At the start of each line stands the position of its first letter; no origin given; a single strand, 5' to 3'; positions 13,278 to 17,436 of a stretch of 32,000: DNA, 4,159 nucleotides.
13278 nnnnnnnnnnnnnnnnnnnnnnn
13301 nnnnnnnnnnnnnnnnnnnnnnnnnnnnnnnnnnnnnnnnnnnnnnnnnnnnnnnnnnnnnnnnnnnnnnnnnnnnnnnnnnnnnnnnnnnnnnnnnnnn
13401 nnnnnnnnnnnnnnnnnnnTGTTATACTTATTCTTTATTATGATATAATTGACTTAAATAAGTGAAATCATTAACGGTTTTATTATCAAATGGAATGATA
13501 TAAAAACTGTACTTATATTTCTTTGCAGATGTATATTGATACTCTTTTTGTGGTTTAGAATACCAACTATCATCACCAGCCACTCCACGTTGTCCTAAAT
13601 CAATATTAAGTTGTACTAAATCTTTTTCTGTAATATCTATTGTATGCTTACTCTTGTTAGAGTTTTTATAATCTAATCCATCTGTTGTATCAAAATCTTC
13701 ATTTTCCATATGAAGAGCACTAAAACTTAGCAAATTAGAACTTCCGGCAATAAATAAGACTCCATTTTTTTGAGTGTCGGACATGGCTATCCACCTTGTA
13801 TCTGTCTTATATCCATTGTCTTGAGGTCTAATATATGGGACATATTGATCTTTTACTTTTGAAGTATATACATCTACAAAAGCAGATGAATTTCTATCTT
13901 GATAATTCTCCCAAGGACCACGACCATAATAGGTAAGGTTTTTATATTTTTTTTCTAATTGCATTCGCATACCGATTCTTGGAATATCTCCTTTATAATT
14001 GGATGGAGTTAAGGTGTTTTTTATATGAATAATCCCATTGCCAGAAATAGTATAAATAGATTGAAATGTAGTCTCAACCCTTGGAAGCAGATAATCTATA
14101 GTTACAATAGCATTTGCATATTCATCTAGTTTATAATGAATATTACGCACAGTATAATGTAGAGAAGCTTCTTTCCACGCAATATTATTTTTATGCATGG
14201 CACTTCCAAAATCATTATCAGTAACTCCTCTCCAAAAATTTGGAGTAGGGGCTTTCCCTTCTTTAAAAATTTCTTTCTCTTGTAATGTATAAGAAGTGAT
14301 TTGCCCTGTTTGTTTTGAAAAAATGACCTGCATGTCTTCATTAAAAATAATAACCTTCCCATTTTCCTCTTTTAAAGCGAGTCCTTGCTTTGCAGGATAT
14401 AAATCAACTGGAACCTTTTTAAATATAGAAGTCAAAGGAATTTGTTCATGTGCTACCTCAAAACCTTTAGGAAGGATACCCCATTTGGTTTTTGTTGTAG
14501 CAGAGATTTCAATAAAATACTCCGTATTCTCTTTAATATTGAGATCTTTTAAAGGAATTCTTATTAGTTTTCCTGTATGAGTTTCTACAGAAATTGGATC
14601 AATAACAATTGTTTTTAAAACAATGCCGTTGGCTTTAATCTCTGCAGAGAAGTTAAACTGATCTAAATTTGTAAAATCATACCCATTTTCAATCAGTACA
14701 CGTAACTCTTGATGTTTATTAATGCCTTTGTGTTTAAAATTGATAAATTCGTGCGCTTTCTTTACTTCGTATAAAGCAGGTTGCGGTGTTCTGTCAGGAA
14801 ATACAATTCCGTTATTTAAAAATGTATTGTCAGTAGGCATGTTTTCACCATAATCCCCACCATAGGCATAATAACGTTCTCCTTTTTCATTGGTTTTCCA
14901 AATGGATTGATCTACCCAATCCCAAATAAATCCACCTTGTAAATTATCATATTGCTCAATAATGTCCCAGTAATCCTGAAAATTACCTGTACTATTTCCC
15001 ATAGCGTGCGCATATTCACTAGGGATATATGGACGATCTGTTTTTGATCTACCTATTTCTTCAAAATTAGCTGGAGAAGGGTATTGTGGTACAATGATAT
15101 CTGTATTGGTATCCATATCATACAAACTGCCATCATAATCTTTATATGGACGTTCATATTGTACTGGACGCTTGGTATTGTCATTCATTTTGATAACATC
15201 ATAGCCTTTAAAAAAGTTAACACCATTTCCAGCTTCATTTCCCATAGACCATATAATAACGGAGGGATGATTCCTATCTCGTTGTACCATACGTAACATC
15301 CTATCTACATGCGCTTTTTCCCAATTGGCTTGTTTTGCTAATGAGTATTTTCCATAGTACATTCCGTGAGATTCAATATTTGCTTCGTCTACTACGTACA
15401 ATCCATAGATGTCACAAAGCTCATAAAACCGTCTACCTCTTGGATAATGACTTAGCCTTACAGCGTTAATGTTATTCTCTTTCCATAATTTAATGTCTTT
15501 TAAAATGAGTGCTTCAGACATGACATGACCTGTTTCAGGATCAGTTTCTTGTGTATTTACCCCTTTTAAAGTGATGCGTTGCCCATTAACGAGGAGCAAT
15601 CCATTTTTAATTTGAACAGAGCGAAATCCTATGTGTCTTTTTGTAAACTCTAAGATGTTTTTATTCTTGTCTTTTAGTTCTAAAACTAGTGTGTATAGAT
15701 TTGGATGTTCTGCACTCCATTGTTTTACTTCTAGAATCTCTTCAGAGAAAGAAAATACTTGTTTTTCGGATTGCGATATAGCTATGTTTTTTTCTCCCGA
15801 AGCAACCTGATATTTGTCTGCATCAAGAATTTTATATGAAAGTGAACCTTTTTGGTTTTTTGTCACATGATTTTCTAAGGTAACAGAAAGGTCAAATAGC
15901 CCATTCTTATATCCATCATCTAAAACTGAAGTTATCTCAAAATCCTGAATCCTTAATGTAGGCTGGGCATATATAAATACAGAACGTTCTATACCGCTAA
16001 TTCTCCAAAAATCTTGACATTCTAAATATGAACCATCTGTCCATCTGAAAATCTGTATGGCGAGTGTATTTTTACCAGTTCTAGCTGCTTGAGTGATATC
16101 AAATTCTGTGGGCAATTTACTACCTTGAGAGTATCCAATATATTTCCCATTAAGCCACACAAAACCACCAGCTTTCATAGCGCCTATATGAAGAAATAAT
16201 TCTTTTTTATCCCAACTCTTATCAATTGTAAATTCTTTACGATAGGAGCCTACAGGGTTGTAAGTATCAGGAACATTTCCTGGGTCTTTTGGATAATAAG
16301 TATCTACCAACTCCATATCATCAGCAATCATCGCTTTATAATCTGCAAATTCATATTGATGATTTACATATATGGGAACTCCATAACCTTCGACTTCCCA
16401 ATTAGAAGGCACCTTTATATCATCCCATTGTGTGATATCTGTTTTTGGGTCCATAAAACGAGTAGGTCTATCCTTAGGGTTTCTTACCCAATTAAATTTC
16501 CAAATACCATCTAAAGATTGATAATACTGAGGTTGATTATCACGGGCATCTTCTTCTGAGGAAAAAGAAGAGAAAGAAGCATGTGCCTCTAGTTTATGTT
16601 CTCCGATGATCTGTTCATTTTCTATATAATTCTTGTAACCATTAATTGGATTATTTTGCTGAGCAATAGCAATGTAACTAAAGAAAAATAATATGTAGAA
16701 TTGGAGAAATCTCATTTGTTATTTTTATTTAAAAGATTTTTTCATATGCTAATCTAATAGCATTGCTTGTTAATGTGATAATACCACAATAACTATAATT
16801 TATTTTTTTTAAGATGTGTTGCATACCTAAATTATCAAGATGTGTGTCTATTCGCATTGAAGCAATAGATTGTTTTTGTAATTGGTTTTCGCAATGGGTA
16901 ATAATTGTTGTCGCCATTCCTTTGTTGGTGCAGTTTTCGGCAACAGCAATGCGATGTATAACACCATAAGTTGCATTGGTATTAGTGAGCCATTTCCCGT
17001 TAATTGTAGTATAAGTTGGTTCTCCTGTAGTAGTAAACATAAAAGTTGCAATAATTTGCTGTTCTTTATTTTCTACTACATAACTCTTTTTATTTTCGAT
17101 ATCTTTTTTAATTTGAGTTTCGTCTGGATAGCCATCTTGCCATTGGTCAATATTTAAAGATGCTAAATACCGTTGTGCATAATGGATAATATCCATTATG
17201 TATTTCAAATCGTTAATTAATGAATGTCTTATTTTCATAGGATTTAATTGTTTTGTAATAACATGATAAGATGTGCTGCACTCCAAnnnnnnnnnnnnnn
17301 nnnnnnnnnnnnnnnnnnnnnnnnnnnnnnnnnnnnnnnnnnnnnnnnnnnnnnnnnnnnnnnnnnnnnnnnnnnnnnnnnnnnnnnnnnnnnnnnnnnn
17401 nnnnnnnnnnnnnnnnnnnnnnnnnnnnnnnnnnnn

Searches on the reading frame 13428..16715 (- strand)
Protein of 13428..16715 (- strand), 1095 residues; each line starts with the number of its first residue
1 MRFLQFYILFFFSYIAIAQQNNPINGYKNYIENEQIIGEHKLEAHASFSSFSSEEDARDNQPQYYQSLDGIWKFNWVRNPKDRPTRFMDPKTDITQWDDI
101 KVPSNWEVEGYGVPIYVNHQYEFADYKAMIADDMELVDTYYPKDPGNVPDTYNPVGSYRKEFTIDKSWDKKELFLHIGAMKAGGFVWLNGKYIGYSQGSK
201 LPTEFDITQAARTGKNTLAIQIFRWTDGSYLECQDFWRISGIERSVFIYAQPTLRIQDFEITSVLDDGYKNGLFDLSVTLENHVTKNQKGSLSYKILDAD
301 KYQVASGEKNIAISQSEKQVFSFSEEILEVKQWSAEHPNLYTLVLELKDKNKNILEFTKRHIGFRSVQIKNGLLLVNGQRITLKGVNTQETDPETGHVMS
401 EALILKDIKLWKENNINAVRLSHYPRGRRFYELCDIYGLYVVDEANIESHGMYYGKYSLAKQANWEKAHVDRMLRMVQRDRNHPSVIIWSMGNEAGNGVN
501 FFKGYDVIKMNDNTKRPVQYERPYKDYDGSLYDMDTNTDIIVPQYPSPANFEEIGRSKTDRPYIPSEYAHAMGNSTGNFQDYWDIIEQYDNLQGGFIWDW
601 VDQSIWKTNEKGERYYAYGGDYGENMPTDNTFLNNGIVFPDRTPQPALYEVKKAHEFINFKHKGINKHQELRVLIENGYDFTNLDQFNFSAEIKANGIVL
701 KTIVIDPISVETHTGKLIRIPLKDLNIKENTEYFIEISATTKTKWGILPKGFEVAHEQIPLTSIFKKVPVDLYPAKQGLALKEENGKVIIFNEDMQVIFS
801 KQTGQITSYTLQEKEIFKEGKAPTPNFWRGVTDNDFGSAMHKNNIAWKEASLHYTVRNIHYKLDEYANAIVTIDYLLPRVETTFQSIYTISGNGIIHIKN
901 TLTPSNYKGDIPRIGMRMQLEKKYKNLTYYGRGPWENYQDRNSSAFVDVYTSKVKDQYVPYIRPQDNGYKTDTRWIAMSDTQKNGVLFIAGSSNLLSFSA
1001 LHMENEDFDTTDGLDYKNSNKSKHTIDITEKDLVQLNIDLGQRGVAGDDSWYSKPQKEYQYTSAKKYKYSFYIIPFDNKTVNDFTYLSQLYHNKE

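Call 81: search_protein_families(library=pfam, proteins=[window:13428-16715:-], max_evalue=0.00001)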
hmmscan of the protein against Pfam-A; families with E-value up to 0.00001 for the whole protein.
window:13428-16715:- (1095 aa): 6 families
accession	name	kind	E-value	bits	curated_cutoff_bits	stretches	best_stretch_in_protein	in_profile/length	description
PF02836.23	Glyco_hydro_2_C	-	7e-90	301.6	21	1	367-660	1-302/302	Glycosyl hydrolases family 2, TIM barrel domain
PF02929.23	Bgal_small_N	-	6.9e-69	232.7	25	1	793-1073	3-248/248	Beta galactosidase small chain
PF02837.24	Glyco_hydro_2_N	-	3.5e-34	118.6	28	1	66-252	2-169/169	Glycosyl hydrolases family 2, sugar binding domain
PF00703.27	Glyco_hydro_2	-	8.5e-19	68.8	23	1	255-365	2-109/109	Glycosyl hydrolases family 2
PF16353.11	LacZ_4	-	4.5e-17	62.5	27.3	1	674-762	2-87/87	Beta-galactosidase, domain 4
PF22666.2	Glyco_hydro_2_N2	-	2.3e-06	28.2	27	1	157-222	51-117/167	Glycosyl hydrolase 2 galactose-binding domain-like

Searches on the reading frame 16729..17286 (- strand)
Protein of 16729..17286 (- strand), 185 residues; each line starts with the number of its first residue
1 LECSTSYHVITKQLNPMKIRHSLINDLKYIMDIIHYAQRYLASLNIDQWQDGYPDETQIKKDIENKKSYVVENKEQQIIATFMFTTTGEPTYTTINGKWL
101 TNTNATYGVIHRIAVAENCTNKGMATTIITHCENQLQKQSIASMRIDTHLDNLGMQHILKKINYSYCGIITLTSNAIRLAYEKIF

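Call 81: search_protein_families(library=pfam, proteins=[window:16729-17286:-], max_evalue=0.00001)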
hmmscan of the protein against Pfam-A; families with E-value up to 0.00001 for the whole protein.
window:16729-17286:- (185 aa): 1 family
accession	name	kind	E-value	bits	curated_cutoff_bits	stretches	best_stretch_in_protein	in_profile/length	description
PF00583.31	Acetyltransf_1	-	8.4e-09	36.2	20.7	1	46-161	9-113/116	Acetyltransferase (GNAT) family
